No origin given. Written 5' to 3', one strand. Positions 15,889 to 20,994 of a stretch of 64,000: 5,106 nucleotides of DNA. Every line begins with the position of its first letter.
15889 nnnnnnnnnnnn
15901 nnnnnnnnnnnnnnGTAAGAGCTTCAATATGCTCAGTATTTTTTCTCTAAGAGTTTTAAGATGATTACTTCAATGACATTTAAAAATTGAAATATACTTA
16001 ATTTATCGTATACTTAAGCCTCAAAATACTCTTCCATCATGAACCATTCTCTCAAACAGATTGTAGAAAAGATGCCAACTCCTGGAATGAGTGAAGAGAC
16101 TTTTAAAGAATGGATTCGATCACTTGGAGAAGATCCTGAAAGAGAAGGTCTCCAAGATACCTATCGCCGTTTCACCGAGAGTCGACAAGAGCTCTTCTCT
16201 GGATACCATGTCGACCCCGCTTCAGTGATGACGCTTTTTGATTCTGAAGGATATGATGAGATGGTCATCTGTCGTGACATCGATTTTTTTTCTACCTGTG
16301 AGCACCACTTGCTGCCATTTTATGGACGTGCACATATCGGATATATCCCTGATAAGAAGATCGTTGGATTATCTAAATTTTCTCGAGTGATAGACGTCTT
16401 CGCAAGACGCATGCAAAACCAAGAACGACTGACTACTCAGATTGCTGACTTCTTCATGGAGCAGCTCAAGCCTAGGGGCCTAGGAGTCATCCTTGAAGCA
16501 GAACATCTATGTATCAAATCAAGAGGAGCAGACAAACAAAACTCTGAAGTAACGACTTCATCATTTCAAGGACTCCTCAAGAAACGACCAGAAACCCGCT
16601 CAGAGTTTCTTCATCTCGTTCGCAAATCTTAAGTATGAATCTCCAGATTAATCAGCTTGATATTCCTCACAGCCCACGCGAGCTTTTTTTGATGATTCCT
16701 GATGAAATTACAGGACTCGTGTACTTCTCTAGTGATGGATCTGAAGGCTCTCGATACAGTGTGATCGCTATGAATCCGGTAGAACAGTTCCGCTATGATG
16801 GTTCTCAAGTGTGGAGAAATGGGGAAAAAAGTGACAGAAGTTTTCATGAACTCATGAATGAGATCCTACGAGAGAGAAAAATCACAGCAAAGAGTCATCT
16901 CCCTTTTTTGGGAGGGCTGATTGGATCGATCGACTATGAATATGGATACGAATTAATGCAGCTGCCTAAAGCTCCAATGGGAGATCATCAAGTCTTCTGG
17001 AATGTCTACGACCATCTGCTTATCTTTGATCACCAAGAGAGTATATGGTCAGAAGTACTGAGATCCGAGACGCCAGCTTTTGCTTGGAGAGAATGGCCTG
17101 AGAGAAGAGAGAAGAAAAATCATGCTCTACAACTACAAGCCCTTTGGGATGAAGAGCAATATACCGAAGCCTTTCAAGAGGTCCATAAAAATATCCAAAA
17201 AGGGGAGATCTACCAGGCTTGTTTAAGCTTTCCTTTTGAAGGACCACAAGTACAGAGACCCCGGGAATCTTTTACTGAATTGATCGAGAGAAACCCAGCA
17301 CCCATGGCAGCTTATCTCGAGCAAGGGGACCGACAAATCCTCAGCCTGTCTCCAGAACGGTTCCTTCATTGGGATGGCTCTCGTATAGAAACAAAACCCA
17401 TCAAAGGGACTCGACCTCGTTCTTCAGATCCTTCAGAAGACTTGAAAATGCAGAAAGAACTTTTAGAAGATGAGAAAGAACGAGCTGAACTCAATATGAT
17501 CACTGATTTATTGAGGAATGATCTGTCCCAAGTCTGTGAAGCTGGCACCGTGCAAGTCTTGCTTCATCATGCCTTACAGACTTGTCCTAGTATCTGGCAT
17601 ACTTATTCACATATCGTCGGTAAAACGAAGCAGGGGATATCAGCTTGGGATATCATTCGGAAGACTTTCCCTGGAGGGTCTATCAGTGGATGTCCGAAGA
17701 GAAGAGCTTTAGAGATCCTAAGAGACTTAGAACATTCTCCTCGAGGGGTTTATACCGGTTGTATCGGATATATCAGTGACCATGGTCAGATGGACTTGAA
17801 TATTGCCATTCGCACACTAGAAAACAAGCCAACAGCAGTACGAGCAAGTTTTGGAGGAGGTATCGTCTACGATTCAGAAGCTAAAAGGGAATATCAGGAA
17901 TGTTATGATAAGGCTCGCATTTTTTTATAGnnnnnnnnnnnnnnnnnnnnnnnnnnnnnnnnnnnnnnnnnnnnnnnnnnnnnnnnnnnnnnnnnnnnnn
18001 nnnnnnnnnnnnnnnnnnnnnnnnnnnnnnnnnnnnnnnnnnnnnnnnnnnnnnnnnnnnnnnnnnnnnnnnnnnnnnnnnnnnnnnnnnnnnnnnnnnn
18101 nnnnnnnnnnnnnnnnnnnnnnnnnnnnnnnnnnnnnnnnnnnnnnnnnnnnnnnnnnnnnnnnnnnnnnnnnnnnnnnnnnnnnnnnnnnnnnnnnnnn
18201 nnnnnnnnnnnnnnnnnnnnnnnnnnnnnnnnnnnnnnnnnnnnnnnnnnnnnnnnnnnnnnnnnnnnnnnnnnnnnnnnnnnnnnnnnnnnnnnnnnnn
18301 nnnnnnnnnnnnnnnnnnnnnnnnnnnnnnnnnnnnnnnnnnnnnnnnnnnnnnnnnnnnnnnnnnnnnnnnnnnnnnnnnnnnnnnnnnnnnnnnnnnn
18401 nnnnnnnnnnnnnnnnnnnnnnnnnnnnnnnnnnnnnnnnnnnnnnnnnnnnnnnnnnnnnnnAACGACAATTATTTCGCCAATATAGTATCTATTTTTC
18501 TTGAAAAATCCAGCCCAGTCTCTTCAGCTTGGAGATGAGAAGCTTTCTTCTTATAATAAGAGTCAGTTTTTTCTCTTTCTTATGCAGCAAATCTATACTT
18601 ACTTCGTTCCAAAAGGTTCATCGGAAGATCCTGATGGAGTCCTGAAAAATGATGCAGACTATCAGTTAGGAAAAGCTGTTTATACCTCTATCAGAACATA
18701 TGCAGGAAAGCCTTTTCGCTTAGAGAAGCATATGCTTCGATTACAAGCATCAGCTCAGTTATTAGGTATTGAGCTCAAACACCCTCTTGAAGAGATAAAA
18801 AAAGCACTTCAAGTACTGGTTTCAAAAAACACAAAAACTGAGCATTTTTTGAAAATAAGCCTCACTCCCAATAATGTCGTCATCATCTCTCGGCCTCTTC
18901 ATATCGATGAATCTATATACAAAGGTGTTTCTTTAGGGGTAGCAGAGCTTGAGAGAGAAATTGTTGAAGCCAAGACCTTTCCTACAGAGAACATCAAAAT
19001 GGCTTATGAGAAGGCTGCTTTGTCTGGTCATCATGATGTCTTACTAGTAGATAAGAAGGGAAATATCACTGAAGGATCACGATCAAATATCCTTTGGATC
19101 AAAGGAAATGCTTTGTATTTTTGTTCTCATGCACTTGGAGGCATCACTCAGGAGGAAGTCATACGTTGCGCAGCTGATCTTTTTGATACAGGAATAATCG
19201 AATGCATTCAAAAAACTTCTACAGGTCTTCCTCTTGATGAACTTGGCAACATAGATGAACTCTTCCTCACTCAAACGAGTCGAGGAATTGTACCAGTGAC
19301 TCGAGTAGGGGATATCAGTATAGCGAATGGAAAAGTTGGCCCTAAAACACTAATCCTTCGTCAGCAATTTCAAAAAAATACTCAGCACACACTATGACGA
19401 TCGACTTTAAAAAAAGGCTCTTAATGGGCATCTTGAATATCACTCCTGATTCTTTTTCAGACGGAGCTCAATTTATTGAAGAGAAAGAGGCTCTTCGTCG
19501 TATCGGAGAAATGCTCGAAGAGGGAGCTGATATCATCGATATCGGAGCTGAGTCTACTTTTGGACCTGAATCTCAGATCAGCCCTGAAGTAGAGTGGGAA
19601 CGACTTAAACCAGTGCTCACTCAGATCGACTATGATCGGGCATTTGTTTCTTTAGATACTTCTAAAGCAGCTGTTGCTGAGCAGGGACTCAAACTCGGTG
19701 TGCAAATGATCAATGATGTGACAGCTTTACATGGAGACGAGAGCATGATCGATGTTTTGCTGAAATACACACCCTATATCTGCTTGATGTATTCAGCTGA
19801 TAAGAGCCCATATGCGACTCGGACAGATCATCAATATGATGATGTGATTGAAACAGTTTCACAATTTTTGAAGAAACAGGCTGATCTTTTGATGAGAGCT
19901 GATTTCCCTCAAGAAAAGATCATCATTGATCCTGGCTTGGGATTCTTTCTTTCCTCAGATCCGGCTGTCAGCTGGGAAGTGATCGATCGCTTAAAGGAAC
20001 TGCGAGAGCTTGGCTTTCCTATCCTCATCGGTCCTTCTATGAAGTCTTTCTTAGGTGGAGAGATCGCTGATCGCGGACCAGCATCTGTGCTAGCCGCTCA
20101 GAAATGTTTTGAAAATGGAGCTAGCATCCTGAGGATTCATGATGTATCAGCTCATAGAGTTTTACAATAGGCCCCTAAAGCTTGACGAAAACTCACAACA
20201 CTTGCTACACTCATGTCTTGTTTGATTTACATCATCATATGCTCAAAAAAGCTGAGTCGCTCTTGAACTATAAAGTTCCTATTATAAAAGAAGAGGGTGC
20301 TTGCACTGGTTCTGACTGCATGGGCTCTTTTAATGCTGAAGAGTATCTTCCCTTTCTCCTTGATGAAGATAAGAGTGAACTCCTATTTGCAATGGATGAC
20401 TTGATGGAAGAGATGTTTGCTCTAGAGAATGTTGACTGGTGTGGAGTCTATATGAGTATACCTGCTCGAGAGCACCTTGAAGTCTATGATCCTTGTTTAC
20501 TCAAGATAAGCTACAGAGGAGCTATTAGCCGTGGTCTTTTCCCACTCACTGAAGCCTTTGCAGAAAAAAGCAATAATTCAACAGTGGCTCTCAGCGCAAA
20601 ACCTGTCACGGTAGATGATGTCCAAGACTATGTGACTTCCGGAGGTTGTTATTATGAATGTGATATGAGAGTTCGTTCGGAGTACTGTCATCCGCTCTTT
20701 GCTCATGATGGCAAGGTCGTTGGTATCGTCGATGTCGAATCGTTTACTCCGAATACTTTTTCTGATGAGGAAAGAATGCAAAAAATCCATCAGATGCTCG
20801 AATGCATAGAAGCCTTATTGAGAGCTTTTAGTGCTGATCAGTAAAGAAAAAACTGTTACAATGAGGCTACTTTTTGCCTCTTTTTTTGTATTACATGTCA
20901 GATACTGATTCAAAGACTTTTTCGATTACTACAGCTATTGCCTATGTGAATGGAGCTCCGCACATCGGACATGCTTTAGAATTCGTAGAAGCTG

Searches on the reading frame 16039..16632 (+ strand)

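Call 80: search_protein_families(library=pfam, proteins=[window:16039-16632:+], max_evalue=0.00001)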
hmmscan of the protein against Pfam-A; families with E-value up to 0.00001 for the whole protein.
window:16039-16632:+ (197 aa): 1 family
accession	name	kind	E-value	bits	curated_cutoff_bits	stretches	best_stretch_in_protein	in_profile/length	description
PF01227.27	GTP_cyclohydroI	-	2.3e-67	226.3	27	1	19-194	2-178/179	GTP cyclohydrolase I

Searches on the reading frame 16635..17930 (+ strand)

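Call 80: search_protein_families(library=pfam, proteins=[window:16635-17930:+], max_evalue=0.00001)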
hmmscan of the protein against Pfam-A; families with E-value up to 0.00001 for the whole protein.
window:16635-17930:+ (431 aa): 2 families
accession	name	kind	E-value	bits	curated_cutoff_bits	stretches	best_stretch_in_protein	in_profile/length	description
PF00425.24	Chorismate_bind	-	3.6e-85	286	27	1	173-426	2-257/257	chorismate binding enzyme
PF04715.19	Anth_synt_I_N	-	1.2e-12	48.8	23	1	31-136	21-136/140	Anthranilate synthase component I, N terminal region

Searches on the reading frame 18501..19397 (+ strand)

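Call 80: search_protein_families(library=pfam, proteins=[window:18501-19397:+], max_evalue=0.00001)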
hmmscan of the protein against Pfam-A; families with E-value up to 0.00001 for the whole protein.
window:18501-19397:+ (298 aa): 1 family
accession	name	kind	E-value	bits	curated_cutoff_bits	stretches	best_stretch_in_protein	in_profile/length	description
PF01063.24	Aminotran_4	-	3.5e-38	132.1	28.5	1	60-269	2-223/223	Amino-transferase class IV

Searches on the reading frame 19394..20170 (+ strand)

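Call 80: search_protein_families(library=pfam, proteins=[window:19394-20170:+], max_evalue=0.00001)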
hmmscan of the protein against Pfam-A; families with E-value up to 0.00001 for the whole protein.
window:19394-20170:+ (258 aa): 1 family
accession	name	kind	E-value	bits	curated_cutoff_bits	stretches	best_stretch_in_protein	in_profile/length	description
PF00809.28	Pterin_bind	-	8e-63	212.8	25.5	1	11-249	1-244/244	Pterin binding enzyme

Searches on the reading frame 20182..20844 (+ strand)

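Call 80: search_protein_families(library=pfam, proteins=[window:20182-20844:+], max_evalue=0.00001)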
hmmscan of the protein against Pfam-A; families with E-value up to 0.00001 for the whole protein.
window:20182-20844:+ (220 aa): 2 families
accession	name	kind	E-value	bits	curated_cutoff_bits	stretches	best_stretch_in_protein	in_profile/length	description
PF01590.32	GAF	-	6.3e-09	36.9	22.4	1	71-198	6-119/133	GAF domain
PF13185.12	GAF_2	-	6.9e-06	26.7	28.6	1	133-198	58-121/136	GAF domain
